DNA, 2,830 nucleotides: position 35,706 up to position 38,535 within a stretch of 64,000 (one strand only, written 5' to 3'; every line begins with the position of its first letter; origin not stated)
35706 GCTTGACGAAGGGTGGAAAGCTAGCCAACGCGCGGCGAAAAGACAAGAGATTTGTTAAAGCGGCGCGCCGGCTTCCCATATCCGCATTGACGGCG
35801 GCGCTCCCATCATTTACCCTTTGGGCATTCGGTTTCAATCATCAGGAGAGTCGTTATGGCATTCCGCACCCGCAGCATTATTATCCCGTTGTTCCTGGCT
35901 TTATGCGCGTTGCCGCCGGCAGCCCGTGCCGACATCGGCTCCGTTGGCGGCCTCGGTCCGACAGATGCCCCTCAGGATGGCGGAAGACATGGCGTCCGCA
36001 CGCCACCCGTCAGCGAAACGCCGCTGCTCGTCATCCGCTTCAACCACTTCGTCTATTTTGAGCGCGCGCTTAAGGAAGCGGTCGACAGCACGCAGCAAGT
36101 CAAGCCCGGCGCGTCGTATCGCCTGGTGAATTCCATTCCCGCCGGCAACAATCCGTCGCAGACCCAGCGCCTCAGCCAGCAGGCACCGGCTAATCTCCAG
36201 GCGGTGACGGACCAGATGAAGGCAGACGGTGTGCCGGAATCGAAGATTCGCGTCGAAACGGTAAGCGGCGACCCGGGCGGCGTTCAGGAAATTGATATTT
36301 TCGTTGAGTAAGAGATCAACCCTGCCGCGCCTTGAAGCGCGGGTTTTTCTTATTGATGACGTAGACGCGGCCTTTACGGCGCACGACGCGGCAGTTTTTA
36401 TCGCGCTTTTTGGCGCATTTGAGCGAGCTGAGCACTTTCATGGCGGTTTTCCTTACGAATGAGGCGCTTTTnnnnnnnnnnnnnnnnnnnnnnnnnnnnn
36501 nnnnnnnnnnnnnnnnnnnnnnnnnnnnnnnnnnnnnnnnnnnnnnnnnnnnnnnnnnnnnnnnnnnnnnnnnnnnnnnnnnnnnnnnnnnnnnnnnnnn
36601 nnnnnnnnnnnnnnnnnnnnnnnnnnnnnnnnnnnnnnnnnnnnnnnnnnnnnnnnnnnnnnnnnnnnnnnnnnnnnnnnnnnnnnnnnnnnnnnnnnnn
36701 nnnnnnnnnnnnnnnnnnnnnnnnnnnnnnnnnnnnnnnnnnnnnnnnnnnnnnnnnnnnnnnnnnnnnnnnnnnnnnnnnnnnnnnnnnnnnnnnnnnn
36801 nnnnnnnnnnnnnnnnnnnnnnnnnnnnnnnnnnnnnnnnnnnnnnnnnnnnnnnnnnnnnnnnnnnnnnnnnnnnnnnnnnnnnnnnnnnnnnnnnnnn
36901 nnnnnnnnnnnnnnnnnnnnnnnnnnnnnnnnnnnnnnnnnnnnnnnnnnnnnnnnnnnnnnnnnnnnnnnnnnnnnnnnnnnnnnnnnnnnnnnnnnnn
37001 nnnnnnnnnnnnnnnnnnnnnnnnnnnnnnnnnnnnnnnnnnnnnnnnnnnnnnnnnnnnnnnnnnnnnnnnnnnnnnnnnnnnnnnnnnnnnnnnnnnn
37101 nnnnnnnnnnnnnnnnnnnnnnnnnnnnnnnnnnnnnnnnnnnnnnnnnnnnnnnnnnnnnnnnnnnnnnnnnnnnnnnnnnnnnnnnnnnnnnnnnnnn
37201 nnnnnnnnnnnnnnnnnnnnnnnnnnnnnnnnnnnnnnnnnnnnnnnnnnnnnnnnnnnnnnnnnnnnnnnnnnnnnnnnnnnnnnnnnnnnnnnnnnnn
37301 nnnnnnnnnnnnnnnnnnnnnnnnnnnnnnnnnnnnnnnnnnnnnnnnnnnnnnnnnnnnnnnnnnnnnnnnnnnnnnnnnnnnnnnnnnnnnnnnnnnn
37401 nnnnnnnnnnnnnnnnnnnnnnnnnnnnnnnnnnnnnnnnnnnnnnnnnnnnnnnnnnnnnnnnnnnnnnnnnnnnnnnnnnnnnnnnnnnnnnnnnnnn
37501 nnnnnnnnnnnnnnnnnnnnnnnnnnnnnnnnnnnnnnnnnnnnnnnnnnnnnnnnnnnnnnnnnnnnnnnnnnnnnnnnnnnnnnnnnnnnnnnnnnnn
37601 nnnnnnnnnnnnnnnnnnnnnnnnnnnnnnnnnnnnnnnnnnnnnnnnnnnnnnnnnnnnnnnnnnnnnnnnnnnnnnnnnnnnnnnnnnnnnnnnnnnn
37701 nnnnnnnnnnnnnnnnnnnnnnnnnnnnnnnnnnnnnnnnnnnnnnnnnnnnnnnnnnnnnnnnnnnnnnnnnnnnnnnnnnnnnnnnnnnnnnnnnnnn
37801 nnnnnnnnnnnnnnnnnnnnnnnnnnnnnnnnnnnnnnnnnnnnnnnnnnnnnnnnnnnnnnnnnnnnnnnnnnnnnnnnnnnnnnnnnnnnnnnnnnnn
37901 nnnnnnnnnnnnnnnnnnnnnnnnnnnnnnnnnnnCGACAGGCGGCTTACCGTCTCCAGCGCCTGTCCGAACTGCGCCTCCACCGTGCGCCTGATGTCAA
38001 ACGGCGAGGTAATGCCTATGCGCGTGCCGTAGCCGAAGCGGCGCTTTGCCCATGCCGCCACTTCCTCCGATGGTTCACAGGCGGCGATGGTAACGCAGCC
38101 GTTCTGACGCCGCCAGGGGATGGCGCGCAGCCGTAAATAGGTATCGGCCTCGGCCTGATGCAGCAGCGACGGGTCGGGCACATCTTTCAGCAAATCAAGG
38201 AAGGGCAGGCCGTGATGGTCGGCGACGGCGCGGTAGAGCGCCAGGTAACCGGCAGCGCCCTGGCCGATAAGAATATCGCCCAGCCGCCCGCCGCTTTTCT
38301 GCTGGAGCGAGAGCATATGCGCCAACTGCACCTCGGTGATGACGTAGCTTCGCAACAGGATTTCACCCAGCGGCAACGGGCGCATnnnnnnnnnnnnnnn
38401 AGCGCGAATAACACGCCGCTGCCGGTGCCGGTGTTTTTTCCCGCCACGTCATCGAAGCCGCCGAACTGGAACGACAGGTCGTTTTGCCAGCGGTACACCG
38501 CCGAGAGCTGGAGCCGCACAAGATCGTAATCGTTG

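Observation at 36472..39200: Two-gene module: outer-membrane barrel plus a processive GT2 synthase carrying an MshEN-like (c-di-GMP-binding type) N-terminal domain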

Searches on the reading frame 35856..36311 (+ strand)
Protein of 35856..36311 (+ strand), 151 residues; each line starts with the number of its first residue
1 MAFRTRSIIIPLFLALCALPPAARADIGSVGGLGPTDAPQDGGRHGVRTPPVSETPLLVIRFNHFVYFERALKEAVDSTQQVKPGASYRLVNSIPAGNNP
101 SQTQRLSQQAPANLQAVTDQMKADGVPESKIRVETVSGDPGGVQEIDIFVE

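Call 76: search_protein_families(library=pfam, proteins=[window:35856-36311:+], max_evalue=0.001)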
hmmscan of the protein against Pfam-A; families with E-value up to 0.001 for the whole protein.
window:35856-36311:+ (151 aa): 0 families

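Call 93: search_protein_families(library=ncbifam, proteins=[window:35856-36311:+], max_evalue=1)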
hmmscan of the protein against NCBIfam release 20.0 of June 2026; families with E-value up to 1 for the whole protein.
window:35856-36311:+ (151 aa): 0 families

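Call 94: search_protein_families(library=pfam, proteins=[window:35856-36311:+], max_evalue=5)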
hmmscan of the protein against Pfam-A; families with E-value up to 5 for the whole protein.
window:35856-36311:+ (151 aa): 1 family
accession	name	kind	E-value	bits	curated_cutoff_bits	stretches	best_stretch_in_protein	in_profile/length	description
PF07987.16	DUF1775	-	0.052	14.4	25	1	78-124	5-51/146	Domain of unkown function (DUF1775)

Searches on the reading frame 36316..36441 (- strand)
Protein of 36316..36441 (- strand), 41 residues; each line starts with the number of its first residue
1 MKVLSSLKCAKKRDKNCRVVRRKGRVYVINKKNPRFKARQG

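Call 76: search_protein_families(library=pfam, proteins=[window:36316-36441:-], max_evalue=0.001)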
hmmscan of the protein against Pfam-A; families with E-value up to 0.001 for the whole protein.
window:36316-36441:- (41 aa): 1 family
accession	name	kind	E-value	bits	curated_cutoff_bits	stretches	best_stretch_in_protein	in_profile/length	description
PF00444.23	Ribosomal_L36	-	1.1e-17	64.3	26.1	1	1-41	1-38/38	Ribosomal protein L36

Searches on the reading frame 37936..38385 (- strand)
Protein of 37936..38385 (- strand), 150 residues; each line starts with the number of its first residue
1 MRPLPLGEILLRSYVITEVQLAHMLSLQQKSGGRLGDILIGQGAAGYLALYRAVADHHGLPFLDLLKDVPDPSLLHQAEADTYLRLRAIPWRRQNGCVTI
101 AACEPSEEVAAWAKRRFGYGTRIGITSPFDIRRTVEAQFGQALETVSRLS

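Call 103: search_solved_structures(query=window:37936-38385:-, max_evalue=0.001, show_alignments=5)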
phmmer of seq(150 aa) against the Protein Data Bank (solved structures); distinct sequences matched with E-value up to 0.001: 14.
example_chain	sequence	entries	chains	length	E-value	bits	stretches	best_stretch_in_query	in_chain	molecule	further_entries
6f8l_G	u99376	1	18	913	6.1e-27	97.6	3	2-110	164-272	Type IV pilus assembly protein PilF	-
6ejf_J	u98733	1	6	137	8.3e-12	48.5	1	2-110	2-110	Type IV pilus assembly protein PilF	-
9glg_A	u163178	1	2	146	1e-11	48.2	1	2-110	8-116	ATP-binding motif-containing protein pilF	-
8pdk_A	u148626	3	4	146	1e-11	48.2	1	2-110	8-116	c-di-GMP binding domain of the ATPase enzyme PilF | ATP-binding motif-containing protein pilF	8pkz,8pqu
8pfa_A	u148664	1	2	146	1.3e-11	47.8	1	3-110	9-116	c-di-GMP binding domain of the ATPase enzyme PilF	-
8pe0_A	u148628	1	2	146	1.8e-11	47.4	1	3-110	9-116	c-di-GMP binding domain of the ATPase enzyme PilF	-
9gl5_A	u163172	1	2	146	2.6e-11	46.8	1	2-110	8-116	ATP-binding motif-containing protein pilF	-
5zfr_A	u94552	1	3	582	3.8e-10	43.1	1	4-143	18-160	Type IV pilus biogenesis ATPase PilB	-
6olj_C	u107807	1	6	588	1e-08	38.5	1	4-143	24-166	Type IV pilus biogenesis ATPase PilB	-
5tsg_B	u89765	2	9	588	1e-08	38.5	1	4-143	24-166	Type IV pilus biogenesis ATPase PilB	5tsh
3jc8_Ba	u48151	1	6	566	2.3e-08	37.3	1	6-141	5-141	Type IV-A pilus assembly ATPase PilB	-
6ejf_G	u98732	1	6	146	2.6e-08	37.2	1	2-106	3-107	Type IV pilus assembly protein PilF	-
5htl_A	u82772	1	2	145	9e-08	35.4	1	6-111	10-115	MSHA biogenesis protein MshE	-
9g1w_A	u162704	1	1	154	1.7e-05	28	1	6-107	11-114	Type IV pilus assembly ATPase PilB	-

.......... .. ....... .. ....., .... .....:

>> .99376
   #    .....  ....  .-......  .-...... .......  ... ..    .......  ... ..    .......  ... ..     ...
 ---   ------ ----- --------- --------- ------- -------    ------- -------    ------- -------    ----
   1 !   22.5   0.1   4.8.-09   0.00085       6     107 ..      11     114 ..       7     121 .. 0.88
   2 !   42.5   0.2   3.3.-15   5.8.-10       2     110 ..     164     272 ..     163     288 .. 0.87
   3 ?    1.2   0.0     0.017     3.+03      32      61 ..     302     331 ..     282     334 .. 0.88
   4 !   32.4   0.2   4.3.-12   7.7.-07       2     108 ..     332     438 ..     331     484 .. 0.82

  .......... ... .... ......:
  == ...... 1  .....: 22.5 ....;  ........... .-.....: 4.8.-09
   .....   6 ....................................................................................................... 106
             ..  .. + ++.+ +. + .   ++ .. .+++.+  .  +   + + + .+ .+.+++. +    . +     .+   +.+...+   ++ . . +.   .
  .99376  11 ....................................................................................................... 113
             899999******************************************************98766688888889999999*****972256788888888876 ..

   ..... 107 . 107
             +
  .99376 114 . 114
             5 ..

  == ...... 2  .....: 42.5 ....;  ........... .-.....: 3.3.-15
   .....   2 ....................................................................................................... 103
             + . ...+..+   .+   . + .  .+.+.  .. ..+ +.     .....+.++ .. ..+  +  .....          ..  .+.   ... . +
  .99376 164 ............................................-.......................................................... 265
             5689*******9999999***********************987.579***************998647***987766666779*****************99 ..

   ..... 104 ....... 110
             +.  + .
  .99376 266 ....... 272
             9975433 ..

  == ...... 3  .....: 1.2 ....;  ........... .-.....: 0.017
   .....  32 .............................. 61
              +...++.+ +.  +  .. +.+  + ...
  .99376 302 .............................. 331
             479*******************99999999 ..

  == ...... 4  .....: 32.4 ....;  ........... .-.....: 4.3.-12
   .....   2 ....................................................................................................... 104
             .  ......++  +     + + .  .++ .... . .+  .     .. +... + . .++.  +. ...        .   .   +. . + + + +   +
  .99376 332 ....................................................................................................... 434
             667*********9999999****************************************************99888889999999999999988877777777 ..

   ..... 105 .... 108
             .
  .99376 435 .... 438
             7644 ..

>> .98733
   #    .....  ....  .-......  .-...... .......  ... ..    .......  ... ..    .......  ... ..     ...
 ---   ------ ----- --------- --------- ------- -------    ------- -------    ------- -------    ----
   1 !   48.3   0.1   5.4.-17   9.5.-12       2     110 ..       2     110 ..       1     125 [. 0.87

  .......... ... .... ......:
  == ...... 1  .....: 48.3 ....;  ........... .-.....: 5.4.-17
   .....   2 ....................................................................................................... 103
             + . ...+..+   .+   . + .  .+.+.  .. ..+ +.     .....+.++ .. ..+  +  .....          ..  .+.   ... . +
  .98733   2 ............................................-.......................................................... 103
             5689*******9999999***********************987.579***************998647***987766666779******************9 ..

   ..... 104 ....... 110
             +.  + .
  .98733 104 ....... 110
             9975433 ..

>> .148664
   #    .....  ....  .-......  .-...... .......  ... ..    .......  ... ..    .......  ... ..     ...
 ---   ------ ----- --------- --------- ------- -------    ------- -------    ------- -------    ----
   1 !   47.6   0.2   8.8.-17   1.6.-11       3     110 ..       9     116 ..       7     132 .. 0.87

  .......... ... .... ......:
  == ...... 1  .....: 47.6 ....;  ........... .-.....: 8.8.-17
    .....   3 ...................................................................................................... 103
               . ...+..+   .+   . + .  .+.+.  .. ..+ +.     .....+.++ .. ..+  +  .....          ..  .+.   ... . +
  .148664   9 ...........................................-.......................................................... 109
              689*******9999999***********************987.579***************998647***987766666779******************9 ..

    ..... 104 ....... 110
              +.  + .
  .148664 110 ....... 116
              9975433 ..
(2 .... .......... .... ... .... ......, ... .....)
